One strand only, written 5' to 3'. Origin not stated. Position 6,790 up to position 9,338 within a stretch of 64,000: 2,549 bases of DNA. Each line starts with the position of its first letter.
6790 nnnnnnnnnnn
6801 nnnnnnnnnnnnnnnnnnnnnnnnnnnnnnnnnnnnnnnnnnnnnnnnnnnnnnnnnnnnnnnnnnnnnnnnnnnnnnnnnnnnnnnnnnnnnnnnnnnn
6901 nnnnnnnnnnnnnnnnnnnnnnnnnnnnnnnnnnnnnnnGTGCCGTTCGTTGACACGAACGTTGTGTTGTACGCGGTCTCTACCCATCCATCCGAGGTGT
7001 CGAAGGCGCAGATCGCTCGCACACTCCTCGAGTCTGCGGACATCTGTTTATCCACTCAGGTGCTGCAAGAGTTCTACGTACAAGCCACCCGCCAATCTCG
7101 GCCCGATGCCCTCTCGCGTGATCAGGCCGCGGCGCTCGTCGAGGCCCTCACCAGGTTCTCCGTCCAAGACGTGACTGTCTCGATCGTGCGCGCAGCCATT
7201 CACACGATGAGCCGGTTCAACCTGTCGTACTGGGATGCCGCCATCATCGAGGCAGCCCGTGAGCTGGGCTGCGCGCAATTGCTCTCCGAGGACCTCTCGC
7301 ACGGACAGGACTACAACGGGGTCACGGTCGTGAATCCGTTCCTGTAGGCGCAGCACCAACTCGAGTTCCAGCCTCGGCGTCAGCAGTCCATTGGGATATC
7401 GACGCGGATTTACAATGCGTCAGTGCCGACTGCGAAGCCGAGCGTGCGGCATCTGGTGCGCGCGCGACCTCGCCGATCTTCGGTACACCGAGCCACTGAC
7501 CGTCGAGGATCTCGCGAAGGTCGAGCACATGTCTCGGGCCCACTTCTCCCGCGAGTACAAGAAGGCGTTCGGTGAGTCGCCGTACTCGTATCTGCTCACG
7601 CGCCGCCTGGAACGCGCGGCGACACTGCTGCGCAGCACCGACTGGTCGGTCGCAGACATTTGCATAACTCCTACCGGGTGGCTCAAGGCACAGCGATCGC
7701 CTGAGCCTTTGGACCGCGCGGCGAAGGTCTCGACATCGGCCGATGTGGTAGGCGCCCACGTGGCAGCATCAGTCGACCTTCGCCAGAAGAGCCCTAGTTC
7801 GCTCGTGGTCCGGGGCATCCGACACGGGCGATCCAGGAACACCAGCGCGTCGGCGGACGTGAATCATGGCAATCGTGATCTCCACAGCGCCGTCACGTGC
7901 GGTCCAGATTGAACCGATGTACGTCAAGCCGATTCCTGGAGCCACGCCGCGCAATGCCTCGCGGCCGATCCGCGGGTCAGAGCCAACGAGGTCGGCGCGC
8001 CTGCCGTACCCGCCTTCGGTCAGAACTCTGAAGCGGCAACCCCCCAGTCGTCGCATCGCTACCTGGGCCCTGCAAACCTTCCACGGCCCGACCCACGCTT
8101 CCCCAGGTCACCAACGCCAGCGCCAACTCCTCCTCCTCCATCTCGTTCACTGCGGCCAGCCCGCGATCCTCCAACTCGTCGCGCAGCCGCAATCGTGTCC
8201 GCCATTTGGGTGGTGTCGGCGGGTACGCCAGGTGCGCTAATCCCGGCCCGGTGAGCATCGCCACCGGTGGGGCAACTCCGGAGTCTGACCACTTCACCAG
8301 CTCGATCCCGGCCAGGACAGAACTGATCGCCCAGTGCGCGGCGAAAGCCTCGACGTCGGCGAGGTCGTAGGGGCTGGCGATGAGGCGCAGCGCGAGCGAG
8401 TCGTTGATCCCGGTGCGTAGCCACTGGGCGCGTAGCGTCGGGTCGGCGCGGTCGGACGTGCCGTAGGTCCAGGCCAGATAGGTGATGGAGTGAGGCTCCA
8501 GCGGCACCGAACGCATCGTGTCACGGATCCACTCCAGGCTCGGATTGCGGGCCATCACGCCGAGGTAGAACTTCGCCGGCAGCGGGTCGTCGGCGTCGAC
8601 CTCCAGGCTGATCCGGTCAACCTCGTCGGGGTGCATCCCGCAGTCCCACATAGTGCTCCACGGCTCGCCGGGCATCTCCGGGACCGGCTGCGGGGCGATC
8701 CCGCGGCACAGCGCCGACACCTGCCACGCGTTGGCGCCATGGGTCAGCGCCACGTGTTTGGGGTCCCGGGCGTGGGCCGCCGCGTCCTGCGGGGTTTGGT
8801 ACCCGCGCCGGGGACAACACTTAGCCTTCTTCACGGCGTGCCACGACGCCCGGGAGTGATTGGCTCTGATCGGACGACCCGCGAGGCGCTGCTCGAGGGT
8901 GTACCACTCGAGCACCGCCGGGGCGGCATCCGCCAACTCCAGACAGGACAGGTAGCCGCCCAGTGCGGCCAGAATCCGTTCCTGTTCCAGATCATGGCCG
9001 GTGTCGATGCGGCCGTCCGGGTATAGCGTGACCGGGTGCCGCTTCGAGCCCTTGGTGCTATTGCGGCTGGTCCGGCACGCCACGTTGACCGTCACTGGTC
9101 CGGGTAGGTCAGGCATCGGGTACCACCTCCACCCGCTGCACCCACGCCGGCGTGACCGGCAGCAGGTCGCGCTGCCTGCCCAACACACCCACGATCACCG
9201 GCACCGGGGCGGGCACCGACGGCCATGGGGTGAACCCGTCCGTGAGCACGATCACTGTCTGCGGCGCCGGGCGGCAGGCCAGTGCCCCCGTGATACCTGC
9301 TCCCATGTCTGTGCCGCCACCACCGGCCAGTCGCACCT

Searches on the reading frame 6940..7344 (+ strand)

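Call 66: search_protein_families(library=pfam, proteins=[window:6940-7344:+], max_evalue=0.00001)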
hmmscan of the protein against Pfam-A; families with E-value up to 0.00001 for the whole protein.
window:6940-7344:+ (135 aa): 1 family
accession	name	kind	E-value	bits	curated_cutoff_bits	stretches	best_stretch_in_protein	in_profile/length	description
PF01850.27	PIN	-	7.6e-14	52.8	23.6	1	3-118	2-111/120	PIN domain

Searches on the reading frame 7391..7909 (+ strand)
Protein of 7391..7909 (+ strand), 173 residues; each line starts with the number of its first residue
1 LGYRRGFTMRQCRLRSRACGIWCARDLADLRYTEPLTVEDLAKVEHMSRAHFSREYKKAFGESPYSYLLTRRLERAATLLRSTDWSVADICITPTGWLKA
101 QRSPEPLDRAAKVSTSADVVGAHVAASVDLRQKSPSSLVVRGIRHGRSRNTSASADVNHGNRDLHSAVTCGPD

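Call 66: search_protein_families(library=pfam, proteins=[window:7391-7909:+], max_evalue=0.00001)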
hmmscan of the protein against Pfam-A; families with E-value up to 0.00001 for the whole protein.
window:7391-7909:+ (173 aa): 2 families
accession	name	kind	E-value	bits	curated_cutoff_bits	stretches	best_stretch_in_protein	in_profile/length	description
PF12833.13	HTH_18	-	1.6e-11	44.8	33.6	1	41-92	1-52/80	Helix-turn-helix domain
PF00165.29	HTH_AraC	-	2e-09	37.8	26.6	1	32-68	5-41/42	Bacterial regulatory helix-turn-helix proteins, AraC family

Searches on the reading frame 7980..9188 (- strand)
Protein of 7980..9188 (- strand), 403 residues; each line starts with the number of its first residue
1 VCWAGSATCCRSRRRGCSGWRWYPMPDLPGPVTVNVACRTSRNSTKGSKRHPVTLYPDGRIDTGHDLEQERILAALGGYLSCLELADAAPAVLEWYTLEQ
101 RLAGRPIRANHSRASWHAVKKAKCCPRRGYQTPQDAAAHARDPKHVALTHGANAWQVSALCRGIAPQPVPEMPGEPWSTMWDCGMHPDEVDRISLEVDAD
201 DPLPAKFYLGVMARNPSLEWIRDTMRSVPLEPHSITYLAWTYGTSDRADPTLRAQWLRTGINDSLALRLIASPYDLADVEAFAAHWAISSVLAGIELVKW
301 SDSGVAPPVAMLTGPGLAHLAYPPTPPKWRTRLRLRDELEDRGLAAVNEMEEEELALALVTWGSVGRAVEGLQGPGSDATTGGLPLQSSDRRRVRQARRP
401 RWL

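Call 4: search_protein_families(library=pfam, proteins=[window:7980-9188:-], max_evalue=0.01)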
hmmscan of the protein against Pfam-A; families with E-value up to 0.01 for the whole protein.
window:7980-9188:- (403 aa): 0 families

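Call 11: search_protein_families(library=padloc, proteins=[window:7980-9188:-], max_evalue=0.01)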
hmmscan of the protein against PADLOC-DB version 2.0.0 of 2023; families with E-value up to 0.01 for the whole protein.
window:7980-9188:- (403 aa): 0 families

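Call 12: search_protein_families(library=ncbifam, proteins=[window:7980-9188:-], max_evalue=0.01)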
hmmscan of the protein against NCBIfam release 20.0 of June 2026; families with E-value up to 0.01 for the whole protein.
window:7980-9188:- (403 aa): 0 families

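Call 36: search_protein_families(library=pfam, proteins=[window:7980-9116:-], max_evalue=10)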
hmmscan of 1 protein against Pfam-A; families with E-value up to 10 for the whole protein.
window:7980-9116:- (379 aa): 0 families

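Call 54: search_solved_structures(query=window:7980-9116:-, max_evalue=10)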
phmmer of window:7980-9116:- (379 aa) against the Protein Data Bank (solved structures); distinct sequences matched with E-value up to 10: 2.
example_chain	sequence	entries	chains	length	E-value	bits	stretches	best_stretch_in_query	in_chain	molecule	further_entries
9fvq_A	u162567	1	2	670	0.5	12.6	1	277-344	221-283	Ferric-mycobactin receptor, FemA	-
8s34_B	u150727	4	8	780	0.57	12.5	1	277-343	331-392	Ferric-mycobactin receptor, FemA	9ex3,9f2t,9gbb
